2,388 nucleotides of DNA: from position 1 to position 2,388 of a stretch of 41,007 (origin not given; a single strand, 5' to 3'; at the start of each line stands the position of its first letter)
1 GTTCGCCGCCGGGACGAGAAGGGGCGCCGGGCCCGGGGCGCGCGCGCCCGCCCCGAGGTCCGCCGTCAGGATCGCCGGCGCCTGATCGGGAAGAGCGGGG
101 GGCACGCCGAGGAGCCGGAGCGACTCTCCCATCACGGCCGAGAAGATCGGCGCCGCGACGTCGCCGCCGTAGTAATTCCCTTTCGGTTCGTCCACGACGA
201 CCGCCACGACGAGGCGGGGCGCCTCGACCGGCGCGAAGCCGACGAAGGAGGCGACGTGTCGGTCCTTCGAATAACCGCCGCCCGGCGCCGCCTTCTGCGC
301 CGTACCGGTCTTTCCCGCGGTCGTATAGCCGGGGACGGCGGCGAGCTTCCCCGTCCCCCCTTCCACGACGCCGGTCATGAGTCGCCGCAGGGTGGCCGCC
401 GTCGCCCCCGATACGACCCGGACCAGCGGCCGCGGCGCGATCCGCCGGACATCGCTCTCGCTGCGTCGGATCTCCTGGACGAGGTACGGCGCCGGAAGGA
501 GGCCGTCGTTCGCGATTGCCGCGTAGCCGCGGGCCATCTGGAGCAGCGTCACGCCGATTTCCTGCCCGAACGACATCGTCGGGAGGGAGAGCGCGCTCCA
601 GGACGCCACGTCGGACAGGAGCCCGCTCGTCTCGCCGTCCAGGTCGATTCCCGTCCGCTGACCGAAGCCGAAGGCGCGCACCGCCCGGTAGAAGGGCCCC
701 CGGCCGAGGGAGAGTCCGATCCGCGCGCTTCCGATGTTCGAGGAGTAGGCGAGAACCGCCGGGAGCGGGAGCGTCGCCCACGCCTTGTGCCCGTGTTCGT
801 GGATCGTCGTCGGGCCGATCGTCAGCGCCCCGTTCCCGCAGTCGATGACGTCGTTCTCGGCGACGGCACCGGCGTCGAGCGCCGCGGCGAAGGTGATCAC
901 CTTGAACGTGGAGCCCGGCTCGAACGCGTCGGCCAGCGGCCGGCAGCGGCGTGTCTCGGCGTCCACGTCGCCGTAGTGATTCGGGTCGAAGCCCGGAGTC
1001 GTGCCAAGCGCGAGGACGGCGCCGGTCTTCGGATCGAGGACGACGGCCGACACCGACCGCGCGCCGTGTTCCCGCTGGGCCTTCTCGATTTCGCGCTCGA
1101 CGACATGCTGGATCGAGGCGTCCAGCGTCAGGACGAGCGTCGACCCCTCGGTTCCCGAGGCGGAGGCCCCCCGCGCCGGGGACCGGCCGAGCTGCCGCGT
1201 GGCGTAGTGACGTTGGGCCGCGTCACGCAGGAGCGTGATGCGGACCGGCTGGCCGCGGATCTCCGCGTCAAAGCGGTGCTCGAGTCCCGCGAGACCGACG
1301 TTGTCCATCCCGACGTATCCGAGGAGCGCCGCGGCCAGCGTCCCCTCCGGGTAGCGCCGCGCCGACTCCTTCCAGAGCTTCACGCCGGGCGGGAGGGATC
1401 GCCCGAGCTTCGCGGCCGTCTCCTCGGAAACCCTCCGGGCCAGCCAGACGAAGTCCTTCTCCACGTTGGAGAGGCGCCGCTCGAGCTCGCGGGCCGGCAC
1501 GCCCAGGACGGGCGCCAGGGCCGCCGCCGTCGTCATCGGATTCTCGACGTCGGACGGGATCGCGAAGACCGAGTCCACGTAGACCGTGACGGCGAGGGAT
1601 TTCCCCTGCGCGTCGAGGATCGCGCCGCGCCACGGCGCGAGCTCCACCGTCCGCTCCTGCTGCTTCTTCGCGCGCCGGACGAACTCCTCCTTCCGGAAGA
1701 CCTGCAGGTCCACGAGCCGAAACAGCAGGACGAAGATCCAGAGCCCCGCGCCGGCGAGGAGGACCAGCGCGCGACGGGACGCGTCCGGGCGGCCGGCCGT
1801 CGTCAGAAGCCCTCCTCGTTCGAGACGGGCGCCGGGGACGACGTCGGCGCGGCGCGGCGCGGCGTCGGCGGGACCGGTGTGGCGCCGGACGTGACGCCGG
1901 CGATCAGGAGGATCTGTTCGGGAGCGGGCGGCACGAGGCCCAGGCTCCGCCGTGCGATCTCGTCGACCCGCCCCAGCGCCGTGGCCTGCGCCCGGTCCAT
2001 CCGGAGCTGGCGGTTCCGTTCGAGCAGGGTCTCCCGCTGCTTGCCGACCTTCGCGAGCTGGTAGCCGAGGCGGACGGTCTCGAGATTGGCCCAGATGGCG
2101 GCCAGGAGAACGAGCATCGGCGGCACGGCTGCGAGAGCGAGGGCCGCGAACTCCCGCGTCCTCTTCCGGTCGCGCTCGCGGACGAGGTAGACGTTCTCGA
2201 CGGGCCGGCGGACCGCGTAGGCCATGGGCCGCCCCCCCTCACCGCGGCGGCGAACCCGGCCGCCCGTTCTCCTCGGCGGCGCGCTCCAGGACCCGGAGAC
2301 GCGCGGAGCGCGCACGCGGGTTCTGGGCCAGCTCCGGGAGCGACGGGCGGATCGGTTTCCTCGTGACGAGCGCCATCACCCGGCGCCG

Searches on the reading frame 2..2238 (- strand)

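Call 12: search_protein_families(library=pfam, proteins=[window:2-2238:-], max_evalue=0.001)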
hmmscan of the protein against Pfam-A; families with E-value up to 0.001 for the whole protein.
window:2-2238:- (745 aa): 2 families
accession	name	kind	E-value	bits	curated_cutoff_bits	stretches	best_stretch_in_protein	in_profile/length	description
PF00905.27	Transpeptidase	-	7.7e-74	249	22.1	1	397-703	2-298/299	Penicillin binding protein transpeptidase domain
PF03717.20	PBP_dimer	-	4.6e-16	60.2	24.4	1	201-341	3-172/180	Penicillin-binding Protein dimerisation domain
